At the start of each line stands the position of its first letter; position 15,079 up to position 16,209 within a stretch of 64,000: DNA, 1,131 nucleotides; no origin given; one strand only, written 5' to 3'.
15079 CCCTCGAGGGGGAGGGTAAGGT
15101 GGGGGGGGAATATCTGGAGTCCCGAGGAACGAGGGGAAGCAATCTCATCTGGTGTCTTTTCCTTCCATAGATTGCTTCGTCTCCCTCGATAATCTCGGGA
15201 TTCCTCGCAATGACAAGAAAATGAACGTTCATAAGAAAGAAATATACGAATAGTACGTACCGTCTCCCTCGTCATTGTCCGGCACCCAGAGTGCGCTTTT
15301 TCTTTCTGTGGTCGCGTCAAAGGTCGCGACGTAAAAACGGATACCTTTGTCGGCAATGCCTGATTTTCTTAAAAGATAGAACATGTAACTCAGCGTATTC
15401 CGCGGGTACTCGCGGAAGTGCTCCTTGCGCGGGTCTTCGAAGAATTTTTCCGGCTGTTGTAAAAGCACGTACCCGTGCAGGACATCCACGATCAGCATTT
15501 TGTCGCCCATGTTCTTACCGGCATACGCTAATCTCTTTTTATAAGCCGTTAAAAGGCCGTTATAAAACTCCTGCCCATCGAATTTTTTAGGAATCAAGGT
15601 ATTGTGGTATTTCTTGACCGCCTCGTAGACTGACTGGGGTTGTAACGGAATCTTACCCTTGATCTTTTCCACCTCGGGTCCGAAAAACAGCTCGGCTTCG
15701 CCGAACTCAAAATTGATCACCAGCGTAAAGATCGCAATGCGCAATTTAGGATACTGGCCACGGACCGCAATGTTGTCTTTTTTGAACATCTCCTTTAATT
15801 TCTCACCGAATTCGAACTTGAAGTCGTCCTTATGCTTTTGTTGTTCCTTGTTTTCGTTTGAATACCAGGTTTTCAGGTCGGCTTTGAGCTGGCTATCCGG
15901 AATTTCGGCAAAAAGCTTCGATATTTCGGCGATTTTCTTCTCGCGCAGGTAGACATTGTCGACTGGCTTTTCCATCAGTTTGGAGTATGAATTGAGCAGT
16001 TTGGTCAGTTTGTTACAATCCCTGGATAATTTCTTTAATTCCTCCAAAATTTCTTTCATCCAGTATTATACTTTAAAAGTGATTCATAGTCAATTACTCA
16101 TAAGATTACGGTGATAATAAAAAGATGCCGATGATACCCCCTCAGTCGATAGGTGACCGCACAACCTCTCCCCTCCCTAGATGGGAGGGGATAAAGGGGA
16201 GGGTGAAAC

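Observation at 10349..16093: Candidate undescribed defence-like module: orphan protein + two BrxD/DUF2791-like ATPases + Lhr-like helicase, with no known partner genes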

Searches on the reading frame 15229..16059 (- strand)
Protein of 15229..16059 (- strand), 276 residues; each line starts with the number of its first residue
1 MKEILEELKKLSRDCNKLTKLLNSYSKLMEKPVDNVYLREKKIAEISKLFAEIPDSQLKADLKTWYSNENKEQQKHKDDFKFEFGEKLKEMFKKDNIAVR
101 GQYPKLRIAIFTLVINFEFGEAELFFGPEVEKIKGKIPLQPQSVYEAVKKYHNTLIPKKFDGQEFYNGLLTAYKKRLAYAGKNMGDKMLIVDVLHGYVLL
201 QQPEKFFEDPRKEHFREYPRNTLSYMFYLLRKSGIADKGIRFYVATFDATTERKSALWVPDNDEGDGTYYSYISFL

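Call 3: search_protein_families(library=pfam, proteins=[window:15229-16059:-], max_evalue=0.1)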
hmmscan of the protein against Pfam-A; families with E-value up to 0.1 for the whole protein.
window:15229-16059:- (276 aa): 1 family
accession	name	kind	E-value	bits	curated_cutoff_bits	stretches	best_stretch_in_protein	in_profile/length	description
PF10365.15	DUF2436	-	0.056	13.6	25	0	60-96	121-157/164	Domain of unknown function (DUF2436)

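Call 4: search_protein_families(library=padloc, proteins=[window:15229-16059:-], max_evalue=0.1)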
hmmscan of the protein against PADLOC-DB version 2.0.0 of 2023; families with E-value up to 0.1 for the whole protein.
window:15229-16059:- (276 aa): 0 families

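Call 5: search_protein_families(library=ncbifam, proteins=[window:15229-16059:-], max_evalue=0.1)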
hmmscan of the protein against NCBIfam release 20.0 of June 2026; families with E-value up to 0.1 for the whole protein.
window:15229-16059:- (276 aa): 0 families

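Call 6: find_homologous_proteins(query=window:15229-16059:-, max_evalue=0.001)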
Query window:15229-16059:- (276 aa): 156 proteins with E <= 0.001 among 1588 candidates; the best 120 are listed.
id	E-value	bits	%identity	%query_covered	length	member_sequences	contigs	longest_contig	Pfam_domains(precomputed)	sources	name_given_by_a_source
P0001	3.0e-165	566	92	100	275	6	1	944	-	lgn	-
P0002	1.5e-95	338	55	100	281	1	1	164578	-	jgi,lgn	-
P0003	4.0e-94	333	55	100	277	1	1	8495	-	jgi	-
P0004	1.6e-93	331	54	100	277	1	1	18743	-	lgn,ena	-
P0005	2.9e-93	330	54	100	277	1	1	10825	-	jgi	-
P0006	3.3e-93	330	53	99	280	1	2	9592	-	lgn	-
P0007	4.7e-92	326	54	100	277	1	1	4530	-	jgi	-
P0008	2.6e-91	324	55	96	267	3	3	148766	-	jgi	-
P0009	4.3e-91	323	53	100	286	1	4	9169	-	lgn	-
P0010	9.2e-91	322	53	100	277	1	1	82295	-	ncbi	-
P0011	1.1e-90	322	52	100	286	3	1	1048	-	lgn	-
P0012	1.2e-90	322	55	96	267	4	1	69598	-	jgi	-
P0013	1.3e-90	321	52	100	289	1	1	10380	-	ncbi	-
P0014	1.3e-90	321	53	100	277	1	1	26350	-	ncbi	-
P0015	3.2e-90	320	54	96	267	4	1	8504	-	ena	-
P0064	2.5e-79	284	47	100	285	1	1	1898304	-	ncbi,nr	ncbi:MAG: hypothetical protein JSU64_07025 [candidate division WOR-3 bacterium]|nr:MAG: hypothetical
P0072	2.9e-78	281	48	99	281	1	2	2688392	-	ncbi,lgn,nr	ncbi:MAG: hypothetical protein JSV53_07615 [candidate division WOR-3 bacterium]|nr:MAG: hypothetical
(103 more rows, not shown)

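Call 7: search_protein_families(library=phrogs, proteins=[window:15229-16059:-], max_evalue=0.01)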
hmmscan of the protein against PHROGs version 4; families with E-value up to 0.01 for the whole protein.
window:15229-16059:- (276 aa): 0 families

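Call 8: find_encoding_contigs(protein=P0064, flank=10000, max_places=2)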
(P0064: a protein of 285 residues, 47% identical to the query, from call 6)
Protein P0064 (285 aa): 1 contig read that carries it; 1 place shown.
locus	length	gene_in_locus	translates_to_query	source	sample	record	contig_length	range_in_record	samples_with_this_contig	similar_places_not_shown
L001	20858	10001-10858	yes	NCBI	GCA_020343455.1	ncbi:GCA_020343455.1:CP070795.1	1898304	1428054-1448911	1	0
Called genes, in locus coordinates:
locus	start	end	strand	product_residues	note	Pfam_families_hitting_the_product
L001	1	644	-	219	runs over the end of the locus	PF00881:Nitroreductase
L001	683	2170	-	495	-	PF15892:BNR_4 (faint)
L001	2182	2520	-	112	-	PF20114:DUF6504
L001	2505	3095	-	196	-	PF01596:Methyltransf_3, PF13578:Methyltransf_24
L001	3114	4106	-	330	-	PF01797:Y1_Tnp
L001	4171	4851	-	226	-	-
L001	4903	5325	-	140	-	PF13279:4HBT_2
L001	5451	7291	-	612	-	PF01433:Peptidase_M1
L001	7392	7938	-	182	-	PF01364:Peptidase_C25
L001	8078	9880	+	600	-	PF01839:FG-GAP (faint), PF13517:FG-GAP_3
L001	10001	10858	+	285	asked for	-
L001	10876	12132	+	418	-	PF10923:BrxC_BrxD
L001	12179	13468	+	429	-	PF10923:BrxC_BrxD, PF13191:AAA_16 (weak)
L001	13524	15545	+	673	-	PF00270:DEAD, PF00271:Helicase_C, PF22590:Cas3-like_C_2 (weak)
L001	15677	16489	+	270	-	-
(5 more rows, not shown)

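Call 9: find_encoding_contigs(protein=P0072, flank=10000, max_places=2)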
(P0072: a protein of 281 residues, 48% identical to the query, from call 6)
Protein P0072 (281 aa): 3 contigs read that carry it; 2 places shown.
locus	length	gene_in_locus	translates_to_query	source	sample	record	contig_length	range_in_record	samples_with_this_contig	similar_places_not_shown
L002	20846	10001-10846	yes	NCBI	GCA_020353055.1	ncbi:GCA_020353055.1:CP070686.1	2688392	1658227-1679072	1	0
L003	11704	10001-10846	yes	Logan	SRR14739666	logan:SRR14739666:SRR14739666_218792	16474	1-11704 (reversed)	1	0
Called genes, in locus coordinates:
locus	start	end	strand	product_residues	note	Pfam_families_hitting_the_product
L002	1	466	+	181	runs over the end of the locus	PF06835:LptC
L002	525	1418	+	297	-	PF06835:LptC (faint), PF13100:OstA_2 (weak)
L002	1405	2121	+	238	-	PF00005:ABC_tran, PF13304:AAA_21 (faint)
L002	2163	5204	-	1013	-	PF01364:Peptidase_C25, PF13860:FlgD_ig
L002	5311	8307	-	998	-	PF01364:Peptidase_C25, PF18962:Por_Secre_tail (weak)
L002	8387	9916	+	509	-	-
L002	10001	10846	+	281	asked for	-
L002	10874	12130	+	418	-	PF10923:BrxC_BrxD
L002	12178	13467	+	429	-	PF10923:BrxC_BrxD, PF13191:AAA_16 (weak)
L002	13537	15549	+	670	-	PF00270:DEAD, PF00271:Helicase_C, PF22590:Cas3-like_C_2 (weak)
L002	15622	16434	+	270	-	-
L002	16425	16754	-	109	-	PF03091:CutA1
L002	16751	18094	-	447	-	PF03448:MgtE_N, PF00571:CBS, PF01769:MgtE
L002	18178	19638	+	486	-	PF00209:SNF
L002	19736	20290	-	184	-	PF05683:Fumerase_C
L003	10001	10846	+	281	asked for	-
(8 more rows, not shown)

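Call 10: find_encoding_contigs(protein=P0002, flank=10000, max_places=2)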
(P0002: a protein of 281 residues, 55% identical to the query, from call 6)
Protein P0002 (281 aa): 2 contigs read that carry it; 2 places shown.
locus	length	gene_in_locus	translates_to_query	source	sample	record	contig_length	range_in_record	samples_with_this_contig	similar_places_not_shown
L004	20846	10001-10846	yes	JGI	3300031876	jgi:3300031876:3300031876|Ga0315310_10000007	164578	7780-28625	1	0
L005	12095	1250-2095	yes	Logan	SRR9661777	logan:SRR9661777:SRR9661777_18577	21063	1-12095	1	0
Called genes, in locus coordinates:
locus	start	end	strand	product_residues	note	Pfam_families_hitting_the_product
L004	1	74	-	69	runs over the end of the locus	-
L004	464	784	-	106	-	-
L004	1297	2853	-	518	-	PF12072:RNase_Y_N, PF00013:KH_1 (weak), PF08668:HDOD (faint), PF01966:HD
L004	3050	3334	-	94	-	PF05164:ZapA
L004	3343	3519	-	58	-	PF06005:ZapB (weak)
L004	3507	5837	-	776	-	PF18262:PhetRS_B1 (faint), PF01588:tRNA_bind (weak), PF03483:B3_4, PF03484:B5, PF17759:tRNA_synthFbeta, PF03147:FDX-ACB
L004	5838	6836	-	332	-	PF02912:Phe_tRNA-synt_N, PF01409:tRNA-synt_2d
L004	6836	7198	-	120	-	PF00453:Ribosomal_L20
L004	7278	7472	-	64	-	PF01632:Ribosomal_L35p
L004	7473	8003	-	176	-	PF05198:IF3_N, PF00707:IF3_C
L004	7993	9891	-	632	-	PF07973:tRNA_SAD, PF00587:tRNA-synt_2b, PF03129:HGTP_anticodon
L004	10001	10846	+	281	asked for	-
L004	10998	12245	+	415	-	PF10923:BrxC_BrxD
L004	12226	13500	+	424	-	PF10923:BrxC_BrxD, PF13191:AAA_16 (weak)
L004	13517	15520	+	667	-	PF00270:DEAD, PF00271:Helicase_C, PF22590:Cas3-like_C_2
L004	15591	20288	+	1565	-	PF01835:MG2, PF17791:MG3, PF07703:A2M_BRD, PF08334:T2SSG (faint), PF00207:A2M, PF07678:TED_complement, PF13243:SQHop_cyclase_C (weak), PF07677:A2M_recep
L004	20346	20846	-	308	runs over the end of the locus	PF00586:AIRS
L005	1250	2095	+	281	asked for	-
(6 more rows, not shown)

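Call 14: search_solved_structures(query=A1, max_evalue=10)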
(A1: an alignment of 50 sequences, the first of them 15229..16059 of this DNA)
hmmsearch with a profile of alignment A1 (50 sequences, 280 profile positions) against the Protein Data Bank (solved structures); distinct sequences matched with E-value up to 10: 5.
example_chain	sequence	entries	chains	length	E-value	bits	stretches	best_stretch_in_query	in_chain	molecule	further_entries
2wpr_A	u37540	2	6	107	0.27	13.6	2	2-75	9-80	TRIMERIC AUTOTRANSPORTER ADHESIN FRAGMENT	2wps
5ods_A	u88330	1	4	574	0.77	12.1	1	171-214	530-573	Clathrin heavy chain 1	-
9r9b_A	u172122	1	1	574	0.78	12.1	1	171-214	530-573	Clathrin heavy chain 1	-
3emf_A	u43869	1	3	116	0.88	11.9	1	152-192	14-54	Hia (Adhesin)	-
5app_A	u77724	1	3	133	1.5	11.1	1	4-51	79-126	General control protein GCN4,GENERAL CONTROL PROTEIN GCN4, OUTER MEMBRANE PROTEIN 100,Gene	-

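Call 17: find_related_loci(query=A1, collection=genome_contigs, flank=10000)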
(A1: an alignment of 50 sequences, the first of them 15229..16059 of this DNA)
Query A1 (276 aa) in genome_contigs; peptide patterns used: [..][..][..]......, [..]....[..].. (x = any residue, [..] = any of these).
190 stretches matched a pattern; 45 encode a relative of the query (tblastn E <= 1e-3); 44 distinct loci.
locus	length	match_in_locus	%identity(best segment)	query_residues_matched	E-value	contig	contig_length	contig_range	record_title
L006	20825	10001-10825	54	1-275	2e-98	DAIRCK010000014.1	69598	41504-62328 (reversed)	MAG TPA_asm: bacterium isolate CTOTU1359 NODE_46_length_69598_cov_7.514416, whole genome shotgun sequence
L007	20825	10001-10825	53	1-275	1e-98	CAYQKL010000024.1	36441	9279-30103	MAG TPA_asm: uncultured bacterium isolate binchicken_co274_33 genome assembly, contig: NODE_2934_length_36441_cov_11.453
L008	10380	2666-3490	52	1-275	3e-97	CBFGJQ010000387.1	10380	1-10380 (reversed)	MAG: candidate division WOR-3 bacterium isolate QZM1.Bin.83.optimized.1 genome assembly, contig: NODE_44_length_10380_co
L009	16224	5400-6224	53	1-275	7e-97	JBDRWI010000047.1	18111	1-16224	MAG: candidate division WOR-3 bacterium isolate JZ-2_201705_bins_215 JZ-2_201705_bins_215_scaffold_47, whole genome shot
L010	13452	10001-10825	53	1-275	1e-95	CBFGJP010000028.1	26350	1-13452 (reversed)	MAG: candidate division WOR-3 bacterium isolate QZM1.Bin.155.optimized.1 genome assembly, contig: NODE_28_length_26350_c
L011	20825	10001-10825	52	1-275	5e-95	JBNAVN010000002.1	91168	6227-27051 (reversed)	MAG: bacterium isolate Kamch4342-D-MF-039 bin23.fa-2, whole genome shotgun sequence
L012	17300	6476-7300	52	1-275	1e-94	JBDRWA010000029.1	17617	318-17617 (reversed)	MAG: candidate division WOR-3 bacterium isolate JZ-2_201709_bins_162 JZ-2_201709_bins_162_scaffold_29, whole genome shot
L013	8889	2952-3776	51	1-275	1e-94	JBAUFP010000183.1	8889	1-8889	MAG: bacterium isolate MFD13088_ilm_asm_bin29 k127_117550, whole genome shotgun sequence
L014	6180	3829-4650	51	1-274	2e-93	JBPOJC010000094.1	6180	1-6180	MAG: Caldisericota bacterium isolate MAG_4091 c_000000608705, whole genome shotgun sequence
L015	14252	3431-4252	51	1-274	4e-93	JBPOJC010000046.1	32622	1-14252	MAG: Caldisericota bacterium isolate MAG_4091 c_000000608784, whole genome shotgun sequence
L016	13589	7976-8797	49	2-275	1e-92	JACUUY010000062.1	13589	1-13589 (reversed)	MAG: candidate division WOR-3 bacterium isolate Kmv43 NODE_2260_length_13589_cov_7.553421, whole genome shotgun sequence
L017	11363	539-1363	49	1-275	4e-92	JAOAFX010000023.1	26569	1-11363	MAG: candidate division WOR-3 bacterium isolate SKW300 NODE_23_length_26569_cov_4.428426, whole genome shotgun sequence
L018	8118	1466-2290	51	1-275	1e-91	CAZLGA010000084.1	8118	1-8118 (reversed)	MAG TPA_asm: uncultured bacterium isolate binchicken_co40_5 genome assembly, contig: NODE_3839_length_8118_cov_15.578197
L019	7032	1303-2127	48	1-275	3e-90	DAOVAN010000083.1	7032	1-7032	MAG TPA_asm: candidate division WOR-3 bacterium isolate CSMAG_980 CSMAG_980_k141_1814821_length_7032_cov_7.7217, whole g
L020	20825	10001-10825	46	1-275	1e-89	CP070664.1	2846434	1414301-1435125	MAG: candidate division WOR-3 bacterium isolate bin77 chromosome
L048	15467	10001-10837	25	1-275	6e-23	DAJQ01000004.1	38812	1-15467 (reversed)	MAG TPA_asm: Methanocorpusculaceae archaeon UBA456 UBA456_contig_1728, whole genome shotgun sequence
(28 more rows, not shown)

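Call 22: predict_structure(alignment_id=A1)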
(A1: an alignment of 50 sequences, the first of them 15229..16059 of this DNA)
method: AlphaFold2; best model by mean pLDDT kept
length: 276 residues; sequences in the alignment: 50
mean_pLDDT: 91.0   pTM: 0.79
mean pLDDT of the five models: 91.0, 91.0, 90.1, 88.6, 88.1
residues with pLDDT >= 90: 211; 70-90: 59; 50-70: 5; < 50: 1
segments of 3 or more residues with pLDDT < 50: none
pLDDT, mean of each block of 10 residues (from residue 1): 91 92 94 88 92 89 94 91 94 92 93 91 94 93 95 83 94 97 95 95 94 92 93 83 77 81 90 92
secondary structure, 60 per line:
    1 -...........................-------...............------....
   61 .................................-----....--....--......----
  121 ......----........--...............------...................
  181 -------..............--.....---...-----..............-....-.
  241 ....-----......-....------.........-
elements in order: H2-28 H36-50 H57-93 E99-102 E105-108 E111-116 E121-126 E131-138 H141-155 H162-180 H190-201 H204-208 H220-233 H235-238 E240-244 H250-255 E257-260 E267-275

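Call 26: fold_search(model_id=the predicted structure, library=pdb)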
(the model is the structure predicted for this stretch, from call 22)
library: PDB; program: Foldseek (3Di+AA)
matches with E <= 10: 121; with E <= 0.001: 0
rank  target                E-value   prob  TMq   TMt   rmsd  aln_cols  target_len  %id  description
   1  9gm5_A                4.4e-01  0.25  0.21  0.15  14.3       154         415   10  OCCM maturation intermediate stalled with an Arginine Finger mutation in Mcm5: Conformer 1 (released 2025-03-05)
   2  7jps_A                6.6e-01  0.33  0.20  0.16  13.9       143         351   10  ORC-DNA: Human Origin Recognition Complex (ORC) with DNA bound in the core (released 2020-09-09)
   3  8pxf_A                6.6e-01  0.06  0.10  0.12  13.4       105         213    8  Crystal structure of the full length Hh1412 Dsb homodimer. (released 2024-08-07)
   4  7jpo_A                1.0e+00  0.20  0.19  0.15  14.3       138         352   11  ORC-O1AAA: Human Origin Recognition Complex (ORC) with dynamic/unresolved ORC2 WH (released 2020-09-02)
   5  9qe0_D                1.1e+00  0.12  0.18  0.14   9.3       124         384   13  Neobacillus vireti Wadjet-II JetABC dimer (released 2025-06-25)
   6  7jk6_D                1.4e+00  0.12  0.19  0.13  13.9       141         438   12  Structure of Drosophila ORC in the active conformation (released 2020-09-09)
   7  2pn2                  1.4e+00  0.07  0.09  0.17  13.7        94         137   10  CRYSTAL STRUCTURE OF A PUTATIVE OSMOTIC STRESS INDUCED AND DETOXIFICATION RESPONSE PROTEIN (PSYC_0566) FROM PSYCHROBACTE (released 2007-05-08)
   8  9v86_A                1.4e+00  0.05  0.13  0.06  19.3       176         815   15  Cryo-EM structure of KICSTOR CCC complex (state 3) (released 2025-11-12)
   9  4c2m_A                1.4e+00  0.03  0.14  0.04  21.3       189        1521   12  Structure of RNA polymerase I at 2.8 A resolution (released 2013-10-23)
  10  8s0e_A                1.5e+00  0.15  0.18  0.14  13.4       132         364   10  H. sapiens OCCM bound to double stranded DNA (released 2024-10-02)
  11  7jpq_D                1.5e+00  0.15  0.21  0.15  13.4       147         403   10  ORC-O2-5: Human Origin Recognition Complex (ORC) with subunits 2,3,4,5 (released 2020-09-02)
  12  7n9i                  1.8e+00  0.09  0.14  0.26   9.0       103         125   11  1.4A Structure of Drosophila melanogaster Frataxin (released 2022-06-22)
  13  5uj7_A                2.1e+00  0.16  0.21  0.17  13.7       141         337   11  Structure of the active form of human Origin Recognition Complex ATPase motor module, complex subunitS 1, 4, 5 (released 2017-02-08)
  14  5ujm_A                2.1e+00  0.16  0.21  0.17  13.7       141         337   11  Structure of the active form of human Origin Recognition Complex and its ATPase motor module (released 2017-02-08)
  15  7ytu_A                2.3e+00  0.09  0.11  0.35   8.3        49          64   14  Crystal structure of vaccinia virus G3/L5 sub-complex (SeMet-labeled, P31 space group) (released 2023-02-08)
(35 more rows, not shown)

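Call 30: search_protein_representatives(alignment_id=A1)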
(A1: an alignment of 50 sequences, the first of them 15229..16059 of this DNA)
Query: 50 sequences, 280 profile positions. Proteins with E-value up to 0.001 (for the whole library): 729; up to 1e-10: 468; up to 1e-30: 204. The best 150 are listed.
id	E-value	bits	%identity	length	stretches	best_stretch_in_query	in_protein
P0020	5.7e-121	419.4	-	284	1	1-278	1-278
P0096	3.9e-114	397.0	-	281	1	1-279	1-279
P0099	9.5e-107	372.7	-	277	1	2-276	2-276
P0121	9.6e-93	326.8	-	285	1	7-278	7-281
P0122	1.9e-89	316.0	-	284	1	1-277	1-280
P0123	2.7e-83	295.8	-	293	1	3-276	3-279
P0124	4.9e-82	291.6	-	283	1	3-277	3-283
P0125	5.7e-79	281.6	-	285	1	2-278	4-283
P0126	4.1e-76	272.2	-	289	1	1-276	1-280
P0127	6.5e-74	265.0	-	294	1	1-276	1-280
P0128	5.4e-72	258.7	-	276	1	5-277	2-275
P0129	1.4e-71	257.3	-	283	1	2-277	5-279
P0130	2.5e-69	250.0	-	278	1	3-277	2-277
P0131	3.0e-69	249.7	-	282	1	3-277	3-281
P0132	3.7e-69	249.4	-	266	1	1-277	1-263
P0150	2.8e-55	203.8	-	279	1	1-278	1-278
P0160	2.3e-52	194.3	-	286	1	3-277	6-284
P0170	5.9e-49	183.1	-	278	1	2-276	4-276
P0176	6.4e-48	179.7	-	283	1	2-278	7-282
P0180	2.3e-47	177.9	-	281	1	8-278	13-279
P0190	7.0e-46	173.0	-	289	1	3-275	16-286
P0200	3.1e-44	167.6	-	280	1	14-277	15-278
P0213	3.5e-42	160.9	-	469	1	22-278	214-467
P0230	7.0e-41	156.6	-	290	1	5-279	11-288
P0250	3.1e-38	148.0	-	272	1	3-274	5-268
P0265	9.9e-37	143.0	-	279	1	3-275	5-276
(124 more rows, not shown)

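Call 32: search_protein_families(library=pfam, alignment_id=A2, max_evalue=0.01)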
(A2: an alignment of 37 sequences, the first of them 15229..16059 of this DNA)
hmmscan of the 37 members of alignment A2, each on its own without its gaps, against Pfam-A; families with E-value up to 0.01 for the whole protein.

A. member 1, window:15229-16059:- (276 aa): 0 families

B. families by the number of members that match (of 37 scanned): 9 families
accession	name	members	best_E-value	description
PF07498.18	Rho_N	3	1.4e-05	Rho termination factor, N-terminal domain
PF18052.6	Rx_N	1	0.0018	Rx N-terminal domain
PF12993.12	DUF3877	1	0.0023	Domain of unknown function, E. rectale Gene description (DUF3877)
PF25617.1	PhiKZ_gp86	1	0.0023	Bacteriophage PhiKZ vertex-binding protein gp86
PF20715.2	DUF6827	1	0.0025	Domain of unknown function (DUF6827)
PF01442.23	Apolipoprotein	1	0.003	Apolipoprotein A1/A4/E domain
PF19963.4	VMAP-M1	1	0.003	vWA-MoxR associated protein middle region (VMAP-M) 1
PF20362.3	DUF6657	1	0.0055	Family of unknown function (DUF6657)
PF02037.33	SAP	1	0.0062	SAP domain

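Call 33: search_protein_families(library=padloc, alignment_id=A2, max_evalue=0.01)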
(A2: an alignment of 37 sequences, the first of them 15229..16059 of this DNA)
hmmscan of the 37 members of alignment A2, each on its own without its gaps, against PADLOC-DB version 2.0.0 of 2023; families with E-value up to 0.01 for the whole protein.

A. member 1, window:15229-16059:- (276 aa): 0 families

B. families by the number of members that match (of 37 scanned): 13 families
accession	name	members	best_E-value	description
PDLC03839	LeoA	2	0.0013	-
PDLC02328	AbiEii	1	9.7e-05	AbiEii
PDLC02730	PbeC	1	0.0015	PbeC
PDLC03859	LmuB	1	0.0017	-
PDLC00262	LmuB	1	0.002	AAA ATPase domain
PDLC04058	PD-T4-6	1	0.0021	-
PDLC00128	GajB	1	0.0023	UrvD helicase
PDLC00598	ZorA1|ZorA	1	0.0029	MotA/ExbB/TolQ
PDLC03631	REase_MTase_IIG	1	0.003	Type IIG restriction enzyme-methyltransferase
PDLC00336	PtuB1|PtuB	1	0.0038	Unknown function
PDLC00601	ZorA1|ZorA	1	0.004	MotA/ExbB/TolQ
PDLC00637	ZorA2|ZorA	1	0.0056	MotA/ExbB/TolQ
PDLC03242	MTase_II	1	0.0085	Type II methyltransferase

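Call 34: find_homologous_proteins(query=L048:10010-10870:+, max_evalue=0.001)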
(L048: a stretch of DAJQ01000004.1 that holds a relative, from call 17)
Query L048:10010-10870:+ (287 aa): 1 proteins with E <= 0.001 among 967 candidates.
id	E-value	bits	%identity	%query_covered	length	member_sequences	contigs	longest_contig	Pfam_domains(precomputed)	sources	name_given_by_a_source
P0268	1.9e-167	573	91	100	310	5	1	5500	-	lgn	-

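Call 35: find_homologous_proteins(query=A2, max_evalue=0.001)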
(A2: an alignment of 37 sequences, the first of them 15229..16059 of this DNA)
Query A2 (37 sequences) (276 aa, profile of the alignment): 132 proteins with E <= 0.001 among 8000 candidates; the best 120 are listed.
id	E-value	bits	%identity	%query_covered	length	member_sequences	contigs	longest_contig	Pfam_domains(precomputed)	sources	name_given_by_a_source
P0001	1.0e-86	309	92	100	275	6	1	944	-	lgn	-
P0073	4.6e-85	303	45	100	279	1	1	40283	-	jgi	jgi:hypothetical protein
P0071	1.1e-84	302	46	100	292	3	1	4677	-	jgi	jgi:hypothetical protein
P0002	6.9e-84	299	55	100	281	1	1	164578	-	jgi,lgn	-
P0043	2.8e-83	297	48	100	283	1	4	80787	-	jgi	jgi:DNA-binding transcriptional MerR regulator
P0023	4.0e-83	297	49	100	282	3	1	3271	-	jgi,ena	-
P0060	4.6e-83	297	48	100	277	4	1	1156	-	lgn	-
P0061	4.7e-83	297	48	100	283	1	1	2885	-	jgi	jgi:hypothetical protein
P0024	5.2e-83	296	52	100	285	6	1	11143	-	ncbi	-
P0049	6.7e-83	296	48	100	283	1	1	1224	-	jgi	jgi:hypothetical protein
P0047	2.9e-82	294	49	100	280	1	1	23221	-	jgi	jgi:hypothetical protein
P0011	4.5e-82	293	52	100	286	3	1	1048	-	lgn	-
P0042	6.5e-82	293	48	100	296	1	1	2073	-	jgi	jgi:hypothetical protein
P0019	7.0e-82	293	51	99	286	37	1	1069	-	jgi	jgi:hypothetical protein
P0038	1.1e-81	292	49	100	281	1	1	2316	-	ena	-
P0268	6.9e-81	289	25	100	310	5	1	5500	-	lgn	-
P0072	5.4e-75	270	48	99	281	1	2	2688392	-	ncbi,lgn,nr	ncbi:MAG: hypothetical protein JSV53_07615 [candidate division WOR-3 bacterium]|nr:MAG: hypothetical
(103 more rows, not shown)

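Call 36: find_encoding_contigs(protein=P0200, flank=8000, max_places=2)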
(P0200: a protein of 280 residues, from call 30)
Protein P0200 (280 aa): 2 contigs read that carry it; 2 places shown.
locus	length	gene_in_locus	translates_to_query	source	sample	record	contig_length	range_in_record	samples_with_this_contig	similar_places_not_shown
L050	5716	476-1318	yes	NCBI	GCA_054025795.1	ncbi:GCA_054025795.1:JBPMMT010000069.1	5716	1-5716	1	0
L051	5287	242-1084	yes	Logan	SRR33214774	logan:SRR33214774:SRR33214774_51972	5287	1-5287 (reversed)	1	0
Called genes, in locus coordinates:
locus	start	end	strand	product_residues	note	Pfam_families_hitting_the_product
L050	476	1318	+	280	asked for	-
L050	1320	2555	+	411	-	PF10923:BrxC_BrxD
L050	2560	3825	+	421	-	PF10923:BrxC_BrxD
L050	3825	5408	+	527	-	PF00270:DEAD, PF04851:ResIII, PF22527:DEXQc_Suv3 (faint), PF22590:Cas3-like_C_2 (faint), PF00271:Helicase_C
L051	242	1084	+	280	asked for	-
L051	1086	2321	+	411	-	PF10923:BrxC_BrxD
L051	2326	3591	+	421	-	PF10923:BrxC_BrxD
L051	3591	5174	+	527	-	PF00270:DEAD, PF04851:ResIII, PF22527:DEXQc_Suv3 (faint), PF22590:Cas3-like_C_2 (faint), PF00271:Helicase_C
